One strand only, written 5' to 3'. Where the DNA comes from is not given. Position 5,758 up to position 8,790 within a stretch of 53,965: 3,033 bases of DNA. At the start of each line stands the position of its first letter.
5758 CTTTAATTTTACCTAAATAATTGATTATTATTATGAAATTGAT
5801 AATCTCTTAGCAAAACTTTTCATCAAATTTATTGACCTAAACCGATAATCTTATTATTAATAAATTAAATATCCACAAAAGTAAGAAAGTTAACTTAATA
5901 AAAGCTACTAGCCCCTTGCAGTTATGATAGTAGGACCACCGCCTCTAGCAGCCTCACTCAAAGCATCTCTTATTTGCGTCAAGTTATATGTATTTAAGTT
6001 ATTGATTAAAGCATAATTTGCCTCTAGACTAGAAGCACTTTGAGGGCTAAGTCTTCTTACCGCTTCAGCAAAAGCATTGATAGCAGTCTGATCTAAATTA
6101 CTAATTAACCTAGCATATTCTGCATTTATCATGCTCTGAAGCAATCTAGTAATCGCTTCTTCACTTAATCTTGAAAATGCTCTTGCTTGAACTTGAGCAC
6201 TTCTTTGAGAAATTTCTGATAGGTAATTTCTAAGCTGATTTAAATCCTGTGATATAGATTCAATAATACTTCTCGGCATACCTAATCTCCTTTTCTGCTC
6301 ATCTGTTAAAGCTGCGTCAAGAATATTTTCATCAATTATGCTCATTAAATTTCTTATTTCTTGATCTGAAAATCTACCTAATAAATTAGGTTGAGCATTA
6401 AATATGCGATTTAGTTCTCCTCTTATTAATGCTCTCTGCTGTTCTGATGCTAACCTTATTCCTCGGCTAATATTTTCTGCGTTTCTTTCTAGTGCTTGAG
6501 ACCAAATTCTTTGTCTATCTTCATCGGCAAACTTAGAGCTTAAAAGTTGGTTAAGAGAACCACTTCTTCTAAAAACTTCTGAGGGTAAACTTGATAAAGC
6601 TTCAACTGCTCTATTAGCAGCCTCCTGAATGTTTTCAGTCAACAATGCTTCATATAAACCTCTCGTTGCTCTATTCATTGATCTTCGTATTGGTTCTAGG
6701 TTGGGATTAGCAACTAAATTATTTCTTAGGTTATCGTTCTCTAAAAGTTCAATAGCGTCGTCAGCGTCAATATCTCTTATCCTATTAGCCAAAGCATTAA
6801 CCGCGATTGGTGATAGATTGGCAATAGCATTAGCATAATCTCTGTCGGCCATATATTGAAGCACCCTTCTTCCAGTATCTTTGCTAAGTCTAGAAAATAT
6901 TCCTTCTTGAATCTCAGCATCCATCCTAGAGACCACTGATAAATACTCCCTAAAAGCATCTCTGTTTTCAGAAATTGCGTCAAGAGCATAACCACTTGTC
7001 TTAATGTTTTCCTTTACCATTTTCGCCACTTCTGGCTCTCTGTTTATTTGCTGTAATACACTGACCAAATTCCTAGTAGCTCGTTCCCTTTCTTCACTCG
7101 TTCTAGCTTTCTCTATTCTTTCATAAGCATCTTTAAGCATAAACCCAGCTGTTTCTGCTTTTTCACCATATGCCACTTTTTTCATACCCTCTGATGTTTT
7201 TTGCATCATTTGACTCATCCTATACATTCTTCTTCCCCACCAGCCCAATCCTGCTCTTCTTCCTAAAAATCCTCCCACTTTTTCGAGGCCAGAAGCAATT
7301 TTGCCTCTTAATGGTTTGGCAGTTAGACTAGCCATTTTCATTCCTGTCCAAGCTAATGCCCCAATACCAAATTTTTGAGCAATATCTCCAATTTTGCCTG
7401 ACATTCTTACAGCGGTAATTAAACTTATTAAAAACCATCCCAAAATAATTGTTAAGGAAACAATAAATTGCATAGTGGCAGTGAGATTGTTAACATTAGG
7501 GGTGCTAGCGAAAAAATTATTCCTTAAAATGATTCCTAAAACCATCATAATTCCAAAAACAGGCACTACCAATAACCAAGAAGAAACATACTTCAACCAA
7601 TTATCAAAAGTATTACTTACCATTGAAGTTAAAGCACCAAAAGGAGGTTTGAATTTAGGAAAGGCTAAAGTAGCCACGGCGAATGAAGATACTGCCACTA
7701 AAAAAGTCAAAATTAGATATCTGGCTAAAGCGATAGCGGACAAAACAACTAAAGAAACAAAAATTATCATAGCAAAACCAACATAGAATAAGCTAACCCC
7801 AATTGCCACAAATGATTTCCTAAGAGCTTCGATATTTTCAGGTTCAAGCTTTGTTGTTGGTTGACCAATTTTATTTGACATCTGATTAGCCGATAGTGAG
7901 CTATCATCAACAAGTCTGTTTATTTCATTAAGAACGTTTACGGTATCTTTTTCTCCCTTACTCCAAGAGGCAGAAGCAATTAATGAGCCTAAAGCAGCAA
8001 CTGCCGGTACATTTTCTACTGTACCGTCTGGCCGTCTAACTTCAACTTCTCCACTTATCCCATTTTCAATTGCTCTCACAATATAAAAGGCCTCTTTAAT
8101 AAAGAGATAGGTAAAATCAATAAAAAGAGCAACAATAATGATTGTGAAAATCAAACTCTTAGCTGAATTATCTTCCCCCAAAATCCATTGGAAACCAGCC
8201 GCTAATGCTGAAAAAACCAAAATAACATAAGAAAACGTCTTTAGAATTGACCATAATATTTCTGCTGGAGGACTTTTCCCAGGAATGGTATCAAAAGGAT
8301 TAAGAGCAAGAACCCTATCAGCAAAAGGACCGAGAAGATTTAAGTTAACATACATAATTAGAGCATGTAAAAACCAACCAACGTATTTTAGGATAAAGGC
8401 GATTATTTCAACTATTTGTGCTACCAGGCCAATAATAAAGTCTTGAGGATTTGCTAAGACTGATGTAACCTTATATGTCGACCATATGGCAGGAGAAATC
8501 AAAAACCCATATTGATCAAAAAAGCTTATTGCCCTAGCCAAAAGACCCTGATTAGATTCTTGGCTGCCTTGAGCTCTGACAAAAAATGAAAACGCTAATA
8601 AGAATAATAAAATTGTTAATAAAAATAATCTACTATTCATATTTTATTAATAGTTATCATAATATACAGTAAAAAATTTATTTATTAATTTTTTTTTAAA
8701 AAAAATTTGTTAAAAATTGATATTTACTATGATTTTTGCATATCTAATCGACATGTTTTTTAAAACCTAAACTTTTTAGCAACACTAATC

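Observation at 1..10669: Relaxase-less VirB4 / VirB6-like / PrgI-like operon with five or more partner proteins of no recognisable family: candidate host-interaction or DNA/protein-transfer machine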

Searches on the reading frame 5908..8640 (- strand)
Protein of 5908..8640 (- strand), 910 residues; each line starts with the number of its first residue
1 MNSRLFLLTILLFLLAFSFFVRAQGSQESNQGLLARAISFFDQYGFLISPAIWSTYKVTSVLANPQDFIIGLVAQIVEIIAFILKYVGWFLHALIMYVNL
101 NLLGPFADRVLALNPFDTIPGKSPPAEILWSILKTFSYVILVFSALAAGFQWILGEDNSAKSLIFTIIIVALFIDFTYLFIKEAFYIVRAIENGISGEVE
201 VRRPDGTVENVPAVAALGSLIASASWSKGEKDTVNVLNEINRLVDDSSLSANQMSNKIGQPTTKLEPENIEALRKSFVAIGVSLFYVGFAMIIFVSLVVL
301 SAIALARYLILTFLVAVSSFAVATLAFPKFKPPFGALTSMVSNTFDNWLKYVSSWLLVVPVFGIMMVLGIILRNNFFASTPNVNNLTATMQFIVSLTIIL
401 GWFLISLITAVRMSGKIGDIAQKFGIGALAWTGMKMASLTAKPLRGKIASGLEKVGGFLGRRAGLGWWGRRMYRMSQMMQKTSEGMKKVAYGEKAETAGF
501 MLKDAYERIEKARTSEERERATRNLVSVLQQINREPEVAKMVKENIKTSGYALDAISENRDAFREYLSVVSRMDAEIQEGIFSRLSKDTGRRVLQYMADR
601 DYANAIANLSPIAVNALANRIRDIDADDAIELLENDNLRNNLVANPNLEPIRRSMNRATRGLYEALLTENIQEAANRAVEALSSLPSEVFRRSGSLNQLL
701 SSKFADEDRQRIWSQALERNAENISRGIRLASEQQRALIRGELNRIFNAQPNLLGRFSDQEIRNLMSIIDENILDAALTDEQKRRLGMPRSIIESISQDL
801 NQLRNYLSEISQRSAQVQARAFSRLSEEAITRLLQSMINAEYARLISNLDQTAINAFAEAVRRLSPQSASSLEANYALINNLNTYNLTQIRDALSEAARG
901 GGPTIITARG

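Call 4: search_protein_families(library=pfam, proteins=[window:5908-8640:-], max_evalue=1)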
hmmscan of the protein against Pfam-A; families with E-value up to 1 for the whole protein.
window:5908-8640:- (910 aa): 6 families
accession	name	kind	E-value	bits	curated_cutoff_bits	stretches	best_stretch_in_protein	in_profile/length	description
PF03448.22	MgtE_N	-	2e-07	31.9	25.9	2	569-634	9-71/102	MgtE intracellular N domain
PF04280.21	Tim44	-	0.014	15.9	29.6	1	806-865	4-63/147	Tim44-like domain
PF07450.16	HycH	-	0.03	15.2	25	1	499-543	85-128/129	Formate hydrogenlyase maturation protein HycH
PF10150.14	RNase_E_G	-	0.056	13.3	25.5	1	794-893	57-156/270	Ribonuclease E/G family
PF13618.11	Gluconate_2-dh3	-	0.11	13.2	23.4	0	796-864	41-110/135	Gluconate 2-dehydrogenase subunit 3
PF23232.1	AAA_lid_13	-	0.21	12.4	27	0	704-740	1-37/105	Fungal AAA+ ATPase lid domain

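Call 5: search_protein_families(library=ncbifam, proteins=[window:5908-8640:-], max_evalue=1)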
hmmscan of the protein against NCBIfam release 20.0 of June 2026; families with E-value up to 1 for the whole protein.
window:5908-8640:- (910 aa): 3 families
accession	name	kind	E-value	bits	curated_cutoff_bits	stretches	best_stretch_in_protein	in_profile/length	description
TIGR04474.1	tcm_partner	subfamily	0.004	17.1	53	1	791-856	77-141/263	three-Cys-motif partner protein TcmP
TIGR00757.1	RNaseEG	subfamily_domain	0.022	13.7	325.95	1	794-887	169-261/415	Rne/Rng family ribonuclease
NF011664.0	PRK15084.1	subfamily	0.043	14.1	145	1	501-544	90-132/135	formate hydrogenlyase maturation protein HycH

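Call 8: search_protein_families(library=phrogs, proteins=[window:5908-8640:-], max_evalue=0.1)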
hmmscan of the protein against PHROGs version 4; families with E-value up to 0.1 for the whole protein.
window:5908-8640:- (910 aa): 0 families

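Call 24: find_homologous_proteins(query=window:5908-8640:-, max_evalue=0.001)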
Query window:5908-8640:- (910 aa): 10 proteins with E <= 0.001 among 8000 candidates.
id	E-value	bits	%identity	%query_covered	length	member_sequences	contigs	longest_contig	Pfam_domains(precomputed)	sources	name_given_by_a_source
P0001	0.0e+0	1955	100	100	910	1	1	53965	PF03448.23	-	-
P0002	1.4e-213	730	48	79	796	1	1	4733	-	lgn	-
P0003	3.7e-201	689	48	80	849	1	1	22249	-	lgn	-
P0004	2.5e-193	663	46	79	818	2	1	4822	-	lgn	-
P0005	1.1e-180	621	44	77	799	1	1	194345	PF03448.23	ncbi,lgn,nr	ncbi:MAG: hypothetical protein KatS3mg093_104 [Candidatus Parcubacteria bacterium]|nr:MAG: hypotheti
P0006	3.3e-156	540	39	80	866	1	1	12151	-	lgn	-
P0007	2.6e-155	537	41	78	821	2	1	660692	-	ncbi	-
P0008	1.1e-69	254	30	65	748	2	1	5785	PF26635.1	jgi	jgi:hypothetical protein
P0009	6.9e-68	248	29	83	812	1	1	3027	-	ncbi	-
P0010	6.5e-65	238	31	66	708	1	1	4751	PF09280.17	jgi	jgi:hypothetical protein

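Call 28: search_protein_families(library=pfam, alignment_id=A1, max_evalue=0.01)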
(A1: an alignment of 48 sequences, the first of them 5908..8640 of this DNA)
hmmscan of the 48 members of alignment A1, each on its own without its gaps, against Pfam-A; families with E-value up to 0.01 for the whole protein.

A. member 1, window:5908-8640:- (910 aa): 1 family
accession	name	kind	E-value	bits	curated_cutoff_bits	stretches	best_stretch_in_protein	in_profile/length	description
PF03448.22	MgtE_N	-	2e-07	31.9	25.9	1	569-634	9-71/102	MgtE intracellular N domain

B. families by the number of members that match (of 48 scanned): 4 families
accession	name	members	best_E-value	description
PF04610.19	TrbL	6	1.9e-07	TrbL/VirB6 plasmid conjugal transfer protein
PF03448.22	MgtE_N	2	2e-07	MgtE intracellular N domain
PF19597.4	TrbL_4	2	9e-07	Conjugal transfer protein TrbL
PF17300.7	FIN1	1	0.0062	Filaments in between nuclei protein-1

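Call 29: search_solved_structures(query=A1, max_evalue=10, show_alignments=2)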
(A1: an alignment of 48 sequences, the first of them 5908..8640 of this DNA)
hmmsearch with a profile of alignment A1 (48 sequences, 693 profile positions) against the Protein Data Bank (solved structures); distinct sequences matched with E-value up to 10: 105 (the best 60 are shown).
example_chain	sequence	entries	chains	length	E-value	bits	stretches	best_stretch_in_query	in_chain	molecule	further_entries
8ro6_A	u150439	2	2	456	0.028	16.7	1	470-646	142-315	Structural maintenance of chromosomes protein 1A (SMC1A)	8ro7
8p0a_A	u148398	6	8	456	0.031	16.6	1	470-646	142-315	Structural maintenance of chromosomes protein 1A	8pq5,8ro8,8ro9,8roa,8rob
3hah_A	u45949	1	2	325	0.037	16.3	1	435-620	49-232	human PACSIN1 F-BAR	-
8fcy_A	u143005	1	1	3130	0.056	15.7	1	458-653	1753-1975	Cytoplasmic dynein 1 heavy chain 1,Serine--tRNA ligase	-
2d1l_A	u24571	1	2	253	0.19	13.9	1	396-557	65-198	Metastasis suppressor protein 1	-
7n6g_5I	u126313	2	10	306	0.2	13.9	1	526-625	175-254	FAP119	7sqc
6fvt_N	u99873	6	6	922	0.23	13.7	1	439-534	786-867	26S proteasome regulatory subunit RPN2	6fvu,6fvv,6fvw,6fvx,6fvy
36ax_Z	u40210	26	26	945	0.25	13.6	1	439-535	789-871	26S proteasome regulatory subunit RPN2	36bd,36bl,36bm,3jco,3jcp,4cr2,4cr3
4ady_A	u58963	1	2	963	0.25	13.5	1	439-535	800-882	26S PROTEASOME REGULATORY SUBUNIT RPN2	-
8oyv_A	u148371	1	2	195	0.43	12.8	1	558-644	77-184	De novo designed soluble Claudin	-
8fd6_A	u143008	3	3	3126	0.51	12.5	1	458-653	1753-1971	Cytoplasmic dynein 1 heavy chain 1,Serine--tRNA ligase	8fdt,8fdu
2x3v_A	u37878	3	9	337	0.6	12.3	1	435-618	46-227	PROTEIN KINASE C AND CASEIN KINASE SUBSTRATE IN NEURONS PROTEIN 1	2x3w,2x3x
3qni_A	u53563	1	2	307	0.69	12.1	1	435-619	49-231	Protein kinase C and casein kinase substrate in neurons protein 1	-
3hai_A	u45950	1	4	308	0.69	12.1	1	435-619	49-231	human PACSIN1 F-BAR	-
3q84_A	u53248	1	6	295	0.71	12.1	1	436-619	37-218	Protein kinase C and casein kinase substrate in neurons protein 1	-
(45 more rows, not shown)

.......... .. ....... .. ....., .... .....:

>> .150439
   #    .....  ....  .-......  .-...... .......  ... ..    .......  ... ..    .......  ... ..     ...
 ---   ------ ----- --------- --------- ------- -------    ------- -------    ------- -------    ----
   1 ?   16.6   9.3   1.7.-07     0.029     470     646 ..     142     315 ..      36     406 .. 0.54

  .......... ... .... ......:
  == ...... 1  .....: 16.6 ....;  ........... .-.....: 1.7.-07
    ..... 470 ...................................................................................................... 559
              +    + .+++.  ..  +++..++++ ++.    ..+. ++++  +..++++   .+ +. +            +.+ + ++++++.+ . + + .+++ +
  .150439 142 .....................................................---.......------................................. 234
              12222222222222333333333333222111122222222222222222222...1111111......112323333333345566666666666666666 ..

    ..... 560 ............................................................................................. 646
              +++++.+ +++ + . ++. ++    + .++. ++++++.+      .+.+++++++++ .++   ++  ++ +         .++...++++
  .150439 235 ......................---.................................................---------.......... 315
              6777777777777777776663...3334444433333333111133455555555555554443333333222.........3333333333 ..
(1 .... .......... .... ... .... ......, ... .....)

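Call 41: find_encoding_contigs(protein=P0005, flank=10000, max_places=2)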
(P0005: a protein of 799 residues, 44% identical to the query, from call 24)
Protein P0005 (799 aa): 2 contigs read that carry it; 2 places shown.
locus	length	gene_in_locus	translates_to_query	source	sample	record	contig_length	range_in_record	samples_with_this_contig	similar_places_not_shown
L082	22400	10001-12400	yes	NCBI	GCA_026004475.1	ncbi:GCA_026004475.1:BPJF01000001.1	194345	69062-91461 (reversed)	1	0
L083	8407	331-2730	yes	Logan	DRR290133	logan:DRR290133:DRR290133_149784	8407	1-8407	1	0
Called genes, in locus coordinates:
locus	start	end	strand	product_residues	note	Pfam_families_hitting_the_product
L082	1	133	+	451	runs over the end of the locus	PF08245:Mur_ligase_M, PF02875:Mur_ligase_C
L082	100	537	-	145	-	-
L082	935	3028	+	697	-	PF00133:tRNA-synt_1, PF01406:tRNA-synt_1e (faint), PF09334:tRNA-synt_1g, PF08264:Anticodon_1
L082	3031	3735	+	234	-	PF13367:PrsW-protease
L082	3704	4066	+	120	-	PF17886:ArsA_HSP20 (faint), PF00011:HSP20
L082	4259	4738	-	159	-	-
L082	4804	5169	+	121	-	PF00133:tRNA-synt_1, PF09334:tRNA-synt_1g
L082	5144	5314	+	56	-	PF00133:tRNA-synt_1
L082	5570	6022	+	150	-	PF13603:tRNA-synt_1_2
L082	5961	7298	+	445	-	PF00133:tRNA-synt_1, PF09334:tRNA-synt_1g (weak), PF08264:Anticodon_1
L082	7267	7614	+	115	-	PF08378:NERD (weak), PF02021:UPF0102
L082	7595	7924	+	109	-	-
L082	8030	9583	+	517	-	-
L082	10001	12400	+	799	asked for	PF03448:MgtE_N (weak)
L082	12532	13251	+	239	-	-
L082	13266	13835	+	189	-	-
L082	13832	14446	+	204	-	PF26593:TraC-like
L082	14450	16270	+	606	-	PF03135:CagE_TrbE_VirB, PF01935:DUF87, PF12846:AAA_10, PF19044:P-loop_TraG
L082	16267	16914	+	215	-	-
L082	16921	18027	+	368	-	-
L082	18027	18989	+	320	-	PF18895:T4SS_pilin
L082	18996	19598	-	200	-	PF02096:60KD_IMP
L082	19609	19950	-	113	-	PF00825:Ribonuclease_P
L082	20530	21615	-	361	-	PF05496:RuvB_N (faint), PF13177:DNA_pol3_delta2, PF00004:AAA, PF13401:AAA_22 (weak), PF22608:DNAX_ATPase_lid, PF12169:DNA_pol3_gamma3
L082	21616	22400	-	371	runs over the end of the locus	PF03979:Sigma70_r1_1, PF00140:Sigma70_r1_2, PF04542:Sigma70_r2, PF04539:Sigma70_r3, PF04545:Sigma70_r4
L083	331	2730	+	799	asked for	PF03448:MgtE_N (weak)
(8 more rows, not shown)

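Call 42: find_encoding_contigs(protein=P0007, flank=10000, max_places=2)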
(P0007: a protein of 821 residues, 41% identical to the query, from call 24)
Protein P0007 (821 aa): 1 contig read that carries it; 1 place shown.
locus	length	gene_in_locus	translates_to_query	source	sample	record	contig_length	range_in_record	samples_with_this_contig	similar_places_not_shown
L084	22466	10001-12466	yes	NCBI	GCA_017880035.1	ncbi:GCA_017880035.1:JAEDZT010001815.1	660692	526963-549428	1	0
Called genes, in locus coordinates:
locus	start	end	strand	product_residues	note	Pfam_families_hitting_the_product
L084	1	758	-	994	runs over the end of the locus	-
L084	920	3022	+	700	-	PF00133:tRNA-synt_1, PF01406:tRNA-synt_1e (faint), PF09334:tRNA-synt_1g, PF08264:Anticodon_1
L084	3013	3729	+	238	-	PF13367:PrsW-protease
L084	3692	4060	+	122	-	PF17886:ArsA_HSP20 (faint), PF00011:HSP20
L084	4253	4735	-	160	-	-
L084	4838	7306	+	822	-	PF00133:tRNA-synt_1, PF01406:tRNA-synt_1e (faint), PF09334:tRNA-synt_1g, PF13603:tRNA-synt_1_2, PF00133:tRNA-synt_1, PF09334:tRNA-synt_1g (weak), PF08264:Anticodon_1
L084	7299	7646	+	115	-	PF02021:UPF0102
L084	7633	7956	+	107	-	-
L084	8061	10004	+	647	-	-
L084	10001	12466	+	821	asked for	-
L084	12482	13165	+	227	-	-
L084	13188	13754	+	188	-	-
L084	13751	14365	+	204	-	PF26593:TraC-like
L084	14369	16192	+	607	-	PF03135:CagE_TrbE_VirB, PF01935:DUF87, PF12846:AAA_10, PF19044:P-loop_TraG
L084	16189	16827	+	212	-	-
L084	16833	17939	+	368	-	-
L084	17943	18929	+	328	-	PF18895:T4SS_pilin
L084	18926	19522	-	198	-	PF02096:60KD_IMP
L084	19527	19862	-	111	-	PF00825:Ribonuclease_P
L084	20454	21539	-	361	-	PF05496:RuvB_N (faint), PF13177:DNA_pol3_delta2, PF00004:AAA, PF13401:AAA_22 (weak), PF22608:DNAX_ATPase_lid, PF12169:DNA_pol3_gamma3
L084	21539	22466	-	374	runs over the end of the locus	PF03979:Sigma70_r1_1, PF00140:Sigma70_r1_2, PF04542:Sigma70_r2, PF04539:Sigma70_r3, PF04545:Sigma70_r4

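Call 43: find_encoding_contigs(protein=P0003, flank=10000, max_places=2)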
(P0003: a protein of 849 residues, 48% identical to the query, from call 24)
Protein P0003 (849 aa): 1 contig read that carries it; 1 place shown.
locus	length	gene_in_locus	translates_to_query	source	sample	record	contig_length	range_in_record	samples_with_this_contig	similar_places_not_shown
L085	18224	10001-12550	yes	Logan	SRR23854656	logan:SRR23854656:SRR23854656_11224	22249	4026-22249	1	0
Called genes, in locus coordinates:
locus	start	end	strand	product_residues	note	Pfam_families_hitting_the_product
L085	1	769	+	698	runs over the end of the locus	PF00133:tRNA-synt_1, PF01406:tRNA-synt_1e (faint), PF09334:tRNA-synt_1g, PF08264:Anticodon_1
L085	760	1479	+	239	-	PF13367:PrsW-protease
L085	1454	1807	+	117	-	PF17886:ArsA_HSP20 (faint), PF00011:HSP20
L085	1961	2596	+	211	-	-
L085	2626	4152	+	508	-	PF01564:Spermine_synth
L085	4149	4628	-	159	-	-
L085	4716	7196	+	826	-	PF00133:tRNA-synt_1, PF01406:tRNA-synt_1e (faint), PF09334:tRNA-synt_1g, PF13603:tRNA-synt_1_2, PF00133:tRNA-synt_1, PF09334:tRNA-synt_1g (weak), PF08264:Anticodon_1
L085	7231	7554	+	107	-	PF02021:UPF0102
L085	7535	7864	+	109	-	-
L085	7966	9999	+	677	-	-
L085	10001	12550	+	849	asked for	-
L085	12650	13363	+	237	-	-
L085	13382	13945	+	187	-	-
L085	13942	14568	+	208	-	PF26593:TraC-like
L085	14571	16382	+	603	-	PF03135:CagE_TrbE_VirB, PF01935:DUF87, PF12846:AAA_10, PF19044:P-loop_TraG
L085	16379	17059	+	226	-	-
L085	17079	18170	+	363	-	-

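Call 44: find_encoding_contigs(protein=P0006, flank=10000, max_places=2)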
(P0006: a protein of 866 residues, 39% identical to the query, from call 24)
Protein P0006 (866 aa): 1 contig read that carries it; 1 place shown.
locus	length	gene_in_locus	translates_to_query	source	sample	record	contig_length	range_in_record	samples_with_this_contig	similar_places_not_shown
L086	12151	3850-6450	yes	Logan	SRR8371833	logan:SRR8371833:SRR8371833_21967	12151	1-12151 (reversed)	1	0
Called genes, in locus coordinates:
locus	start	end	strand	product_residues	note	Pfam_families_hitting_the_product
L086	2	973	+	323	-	?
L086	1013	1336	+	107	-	PF02021:UPF0102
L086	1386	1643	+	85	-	-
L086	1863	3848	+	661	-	-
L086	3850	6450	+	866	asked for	-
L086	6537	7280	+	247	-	-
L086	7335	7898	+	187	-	-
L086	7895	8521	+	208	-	PF26593:TraC-like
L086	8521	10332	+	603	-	PF03135:CagE_TrbE_VirB, PF01935:DUF87, PF12846:AAA_10, PF19044:P-loop_TraG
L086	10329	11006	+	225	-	-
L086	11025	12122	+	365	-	-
